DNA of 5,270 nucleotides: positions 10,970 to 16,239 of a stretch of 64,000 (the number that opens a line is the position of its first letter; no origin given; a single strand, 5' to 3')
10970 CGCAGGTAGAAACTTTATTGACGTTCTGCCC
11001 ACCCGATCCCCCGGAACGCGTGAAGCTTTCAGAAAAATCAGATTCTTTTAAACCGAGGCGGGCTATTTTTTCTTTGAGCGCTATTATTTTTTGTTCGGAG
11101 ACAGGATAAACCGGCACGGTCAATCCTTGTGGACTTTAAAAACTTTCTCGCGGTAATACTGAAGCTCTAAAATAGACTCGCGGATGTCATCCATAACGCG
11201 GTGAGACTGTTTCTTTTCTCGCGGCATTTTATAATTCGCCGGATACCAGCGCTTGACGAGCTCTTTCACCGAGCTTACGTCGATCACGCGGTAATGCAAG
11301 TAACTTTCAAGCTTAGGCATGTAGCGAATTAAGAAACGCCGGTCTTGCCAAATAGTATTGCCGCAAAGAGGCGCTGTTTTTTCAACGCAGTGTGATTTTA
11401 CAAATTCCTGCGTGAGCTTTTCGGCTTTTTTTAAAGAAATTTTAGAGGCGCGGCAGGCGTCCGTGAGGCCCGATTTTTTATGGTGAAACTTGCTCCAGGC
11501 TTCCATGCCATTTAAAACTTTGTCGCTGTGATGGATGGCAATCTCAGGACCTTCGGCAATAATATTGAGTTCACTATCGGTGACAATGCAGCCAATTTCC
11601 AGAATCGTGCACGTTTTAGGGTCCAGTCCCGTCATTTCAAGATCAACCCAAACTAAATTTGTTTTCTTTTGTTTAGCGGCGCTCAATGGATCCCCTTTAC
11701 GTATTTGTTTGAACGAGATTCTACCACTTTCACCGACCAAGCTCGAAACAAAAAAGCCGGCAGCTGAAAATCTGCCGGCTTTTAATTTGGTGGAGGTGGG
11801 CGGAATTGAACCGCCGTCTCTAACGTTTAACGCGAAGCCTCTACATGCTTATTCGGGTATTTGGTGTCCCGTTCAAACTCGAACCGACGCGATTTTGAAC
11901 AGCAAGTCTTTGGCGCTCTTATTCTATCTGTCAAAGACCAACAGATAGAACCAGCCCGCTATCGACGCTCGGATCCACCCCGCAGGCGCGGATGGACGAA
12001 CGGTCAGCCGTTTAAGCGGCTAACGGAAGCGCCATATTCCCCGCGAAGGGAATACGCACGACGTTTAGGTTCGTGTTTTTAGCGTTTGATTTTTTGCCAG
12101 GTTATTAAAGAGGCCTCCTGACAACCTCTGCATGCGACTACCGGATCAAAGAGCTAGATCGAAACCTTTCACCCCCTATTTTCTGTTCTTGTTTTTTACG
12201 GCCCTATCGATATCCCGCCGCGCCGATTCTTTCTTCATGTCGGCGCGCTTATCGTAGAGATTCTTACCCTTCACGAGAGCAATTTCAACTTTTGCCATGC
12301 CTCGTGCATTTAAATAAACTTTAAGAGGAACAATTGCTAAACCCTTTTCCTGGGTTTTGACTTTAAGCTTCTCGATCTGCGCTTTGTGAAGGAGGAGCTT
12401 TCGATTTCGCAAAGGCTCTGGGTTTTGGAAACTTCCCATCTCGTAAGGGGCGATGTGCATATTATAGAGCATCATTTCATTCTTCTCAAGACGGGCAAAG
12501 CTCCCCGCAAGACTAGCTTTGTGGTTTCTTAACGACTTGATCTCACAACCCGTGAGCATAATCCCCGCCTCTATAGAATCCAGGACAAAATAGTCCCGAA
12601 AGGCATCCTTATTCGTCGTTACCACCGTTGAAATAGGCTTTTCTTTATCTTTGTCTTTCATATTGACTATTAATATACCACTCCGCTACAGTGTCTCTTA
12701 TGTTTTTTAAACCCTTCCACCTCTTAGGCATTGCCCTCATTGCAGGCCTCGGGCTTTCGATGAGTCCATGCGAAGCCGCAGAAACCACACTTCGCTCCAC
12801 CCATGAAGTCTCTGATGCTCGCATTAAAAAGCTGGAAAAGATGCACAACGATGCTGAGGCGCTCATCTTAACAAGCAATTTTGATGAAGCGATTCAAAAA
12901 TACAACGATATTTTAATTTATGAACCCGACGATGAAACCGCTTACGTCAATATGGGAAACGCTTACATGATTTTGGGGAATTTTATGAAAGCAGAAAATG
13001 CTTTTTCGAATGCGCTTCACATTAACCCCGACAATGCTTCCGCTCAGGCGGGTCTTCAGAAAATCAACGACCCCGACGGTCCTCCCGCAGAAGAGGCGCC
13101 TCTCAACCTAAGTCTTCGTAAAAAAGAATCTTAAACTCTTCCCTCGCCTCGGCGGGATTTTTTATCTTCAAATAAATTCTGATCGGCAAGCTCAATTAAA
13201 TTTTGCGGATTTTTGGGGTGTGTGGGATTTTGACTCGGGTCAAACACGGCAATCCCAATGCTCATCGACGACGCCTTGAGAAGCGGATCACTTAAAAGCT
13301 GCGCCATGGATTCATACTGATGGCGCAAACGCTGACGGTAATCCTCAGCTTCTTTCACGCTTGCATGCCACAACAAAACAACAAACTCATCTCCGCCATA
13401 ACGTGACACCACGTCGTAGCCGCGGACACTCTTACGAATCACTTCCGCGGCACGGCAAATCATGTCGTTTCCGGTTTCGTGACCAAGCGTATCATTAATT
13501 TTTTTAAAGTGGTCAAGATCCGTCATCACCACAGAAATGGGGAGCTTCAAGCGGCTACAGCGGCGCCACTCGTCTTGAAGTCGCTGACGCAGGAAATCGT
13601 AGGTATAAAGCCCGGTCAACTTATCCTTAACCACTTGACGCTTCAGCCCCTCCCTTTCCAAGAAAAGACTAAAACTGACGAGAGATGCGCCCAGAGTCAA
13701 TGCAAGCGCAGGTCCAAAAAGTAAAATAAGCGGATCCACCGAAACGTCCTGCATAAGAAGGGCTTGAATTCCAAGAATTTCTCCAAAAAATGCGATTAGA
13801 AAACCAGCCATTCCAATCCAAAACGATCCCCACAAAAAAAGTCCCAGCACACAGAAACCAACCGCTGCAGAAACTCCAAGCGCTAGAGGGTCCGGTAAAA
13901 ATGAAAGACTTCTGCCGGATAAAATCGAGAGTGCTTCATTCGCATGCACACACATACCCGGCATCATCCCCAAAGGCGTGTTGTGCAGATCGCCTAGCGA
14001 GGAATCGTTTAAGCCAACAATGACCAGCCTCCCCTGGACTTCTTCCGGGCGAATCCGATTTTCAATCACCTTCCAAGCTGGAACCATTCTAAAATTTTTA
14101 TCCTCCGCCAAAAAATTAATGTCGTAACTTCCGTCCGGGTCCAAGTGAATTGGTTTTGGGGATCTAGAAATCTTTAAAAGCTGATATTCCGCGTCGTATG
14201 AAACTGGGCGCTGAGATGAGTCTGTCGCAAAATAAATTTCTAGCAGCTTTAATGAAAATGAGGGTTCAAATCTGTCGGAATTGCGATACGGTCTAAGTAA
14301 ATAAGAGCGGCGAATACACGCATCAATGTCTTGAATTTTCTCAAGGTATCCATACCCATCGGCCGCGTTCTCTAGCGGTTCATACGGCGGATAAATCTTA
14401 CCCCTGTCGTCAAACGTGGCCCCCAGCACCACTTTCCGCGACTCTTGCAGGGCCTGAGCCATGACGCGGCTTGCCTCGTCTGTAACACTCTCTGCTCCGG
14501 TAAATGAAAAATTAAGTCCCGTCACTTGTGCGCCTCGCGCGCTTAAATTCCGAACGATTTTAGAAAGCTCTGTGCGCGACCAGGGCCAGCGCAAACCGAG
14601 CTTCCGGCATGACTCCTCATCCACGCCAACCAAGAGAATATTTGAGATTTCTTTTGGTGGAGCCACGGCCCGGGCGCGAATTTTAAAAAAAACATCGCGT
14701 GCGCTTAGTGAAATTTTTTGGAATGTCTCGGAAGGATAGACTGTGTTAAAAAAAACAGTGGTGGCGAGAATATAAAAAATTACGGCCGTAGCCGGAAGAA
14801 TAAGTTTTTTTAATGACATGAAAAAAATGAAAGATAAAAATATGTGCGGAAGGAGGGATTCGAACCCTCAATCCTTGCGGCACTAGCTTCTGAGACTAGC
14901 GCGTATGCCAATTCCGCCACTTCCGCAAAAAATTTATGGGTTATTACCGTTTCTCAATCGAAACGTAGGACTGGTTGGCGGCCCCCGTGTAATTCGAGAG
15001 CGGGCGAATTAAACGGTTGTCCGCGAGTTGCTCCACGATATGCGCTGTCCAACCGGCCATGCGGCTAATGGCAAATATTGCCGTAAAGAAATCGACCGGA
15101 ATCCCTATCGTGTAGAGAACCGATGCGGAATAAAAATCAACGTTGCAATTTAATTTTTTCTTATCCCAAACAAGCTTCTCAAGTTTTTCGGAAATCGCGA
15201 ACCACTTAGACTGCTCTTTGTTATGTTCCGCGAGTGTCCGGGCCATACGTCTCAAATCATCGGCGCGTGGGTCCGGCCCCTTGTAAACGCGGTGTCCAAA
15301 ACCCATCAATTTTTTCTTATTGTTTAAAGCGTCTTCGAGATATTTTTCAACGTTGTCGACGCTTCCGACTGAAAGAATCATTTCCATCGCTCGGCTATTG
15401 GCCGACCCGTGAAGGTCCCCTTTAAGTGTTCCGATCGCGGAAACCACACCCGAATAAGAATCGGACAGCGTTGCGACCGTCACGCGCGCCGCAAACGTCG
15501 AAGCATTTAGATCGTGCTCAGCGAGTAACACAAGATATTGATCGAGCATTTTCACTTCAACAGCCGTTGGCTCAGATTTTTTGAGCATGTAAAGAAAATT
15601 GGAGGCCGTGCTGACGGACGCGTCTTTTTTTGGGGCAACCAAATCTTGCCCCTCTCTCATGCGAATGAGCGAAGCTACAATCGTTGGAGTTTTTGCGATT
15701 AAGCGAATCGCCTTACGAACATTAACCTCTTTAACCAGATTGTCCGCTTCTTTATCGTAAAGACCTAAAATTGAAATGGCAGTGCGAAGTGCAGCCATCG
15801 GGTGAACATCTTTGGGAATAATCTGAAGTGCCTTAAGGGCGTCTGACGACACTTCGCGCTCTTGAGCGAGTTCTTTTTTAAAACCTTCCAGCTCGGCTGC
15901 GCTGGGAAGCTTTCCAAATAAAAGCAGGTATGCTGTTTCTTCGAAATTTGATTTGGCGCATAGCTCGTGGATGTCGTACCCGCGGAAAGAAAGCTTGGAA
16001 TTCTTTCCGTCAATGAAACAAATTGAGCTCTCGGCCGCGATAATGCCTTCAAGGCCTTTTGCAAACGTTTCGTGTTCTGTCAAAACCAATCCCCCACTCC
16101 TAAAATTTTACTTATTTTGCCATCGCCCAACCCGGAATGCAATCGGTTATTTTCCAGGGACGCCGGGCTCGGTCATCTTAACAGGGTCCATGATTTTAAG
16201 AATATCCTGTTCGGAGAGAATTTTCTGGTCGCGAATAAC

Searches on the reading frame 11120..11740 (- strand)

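Call 24: search_protein_families(library=pfam, proteins=[window:11120-11740:-], max_evalue=0.001)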
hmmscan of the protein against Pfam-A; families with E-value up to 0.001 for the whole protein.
window:11120-11740:- (206 aa): 2 families
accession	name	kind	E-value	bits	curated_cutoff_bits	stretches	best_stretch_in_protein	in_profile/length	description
PF00929.31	RNase_T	-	1e-28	101.4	24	1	30-191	1-162/164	Exonuclease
PF16473.11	Rv2179c-like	-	0.0007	19.8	27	0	30-187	3-167/177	3'-5' exoribonuclease Rv2179c-like domain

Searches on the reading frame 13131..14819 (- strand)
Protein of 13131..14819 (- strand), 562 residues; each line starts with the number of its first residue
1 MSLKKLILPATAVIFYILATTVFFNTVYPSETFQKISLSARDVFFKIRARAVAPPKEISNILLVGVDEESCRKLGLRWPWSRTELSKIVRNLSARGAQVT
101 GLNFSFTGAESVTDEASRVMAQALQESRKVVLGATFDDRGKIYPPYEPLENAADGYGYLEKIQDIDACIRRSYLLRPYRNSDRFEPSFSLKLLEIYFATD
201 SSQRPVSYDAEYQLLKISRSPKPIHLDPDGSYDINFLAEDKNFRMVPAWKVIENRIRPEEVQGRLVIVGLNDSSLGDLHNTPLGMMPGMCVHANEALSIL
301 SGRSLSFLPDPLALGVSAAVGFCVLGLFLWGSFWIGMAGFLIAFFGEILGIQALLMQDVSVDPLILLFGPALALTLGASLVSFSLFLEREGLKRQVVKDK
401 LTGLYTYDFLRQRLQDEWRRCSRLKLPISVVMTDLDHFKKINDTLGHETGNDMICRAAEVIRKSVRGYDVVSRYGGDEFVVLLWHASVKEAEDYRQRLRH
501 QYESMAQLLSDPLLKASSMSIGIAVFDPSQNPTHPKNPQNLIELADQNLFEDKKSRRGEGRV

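Call 23: search_protein_families(library=pfam, proteins=[window:13131-14819:-], max_evalue=0.001)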
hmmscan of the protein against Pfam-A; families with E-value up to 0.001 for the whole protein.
window:13131-14819:- (562 aa): 2 families
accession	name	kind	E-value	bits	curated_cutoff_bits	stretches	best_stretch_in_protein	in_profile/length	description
PF05226.16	CHASE2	-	4.7e-43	148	26.3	1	27-309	13-240/257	CHASE2 domain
PF00990.26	GGDEF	-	1.2e-36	126.3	23.8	1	398-557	3-159/161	Diguanylate cyclase, GGDEF domain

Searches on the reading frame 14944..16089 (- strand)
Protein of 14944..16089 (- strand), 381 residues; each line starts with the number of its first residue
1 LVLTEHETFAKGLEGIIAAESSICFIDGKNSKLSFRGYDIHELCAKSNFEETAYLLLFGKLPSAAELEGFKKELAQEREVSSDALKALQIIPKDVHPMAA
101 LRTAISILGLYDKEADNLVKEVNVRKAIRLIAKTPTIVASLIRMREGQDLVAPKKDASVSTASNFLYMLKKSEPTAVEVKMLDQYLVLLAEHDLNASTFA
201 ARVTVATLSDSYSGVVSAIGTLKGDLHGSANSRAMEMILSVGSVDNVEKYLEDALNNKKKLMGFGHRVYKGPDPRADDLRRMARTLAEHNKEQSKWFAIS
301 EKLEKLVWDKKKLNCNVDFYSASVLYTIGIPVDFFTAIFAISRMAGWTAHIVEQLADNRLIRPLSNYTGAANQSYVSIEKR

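Call 23: search_protein_families(library=pfam, proteins=[window:14944-16089:-], max_evalue=0.001)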
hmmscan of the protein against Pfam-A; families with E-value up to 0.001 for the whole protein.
window:14944-16089:- (381 aa): 1 family
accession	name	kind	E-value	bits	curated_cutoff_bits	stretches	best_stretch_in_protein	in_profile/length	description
PF00285.26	Citrate_synt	-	1.1e-132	442.8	27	1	12-363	1-356/357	Citrate synthase, C-terminal domain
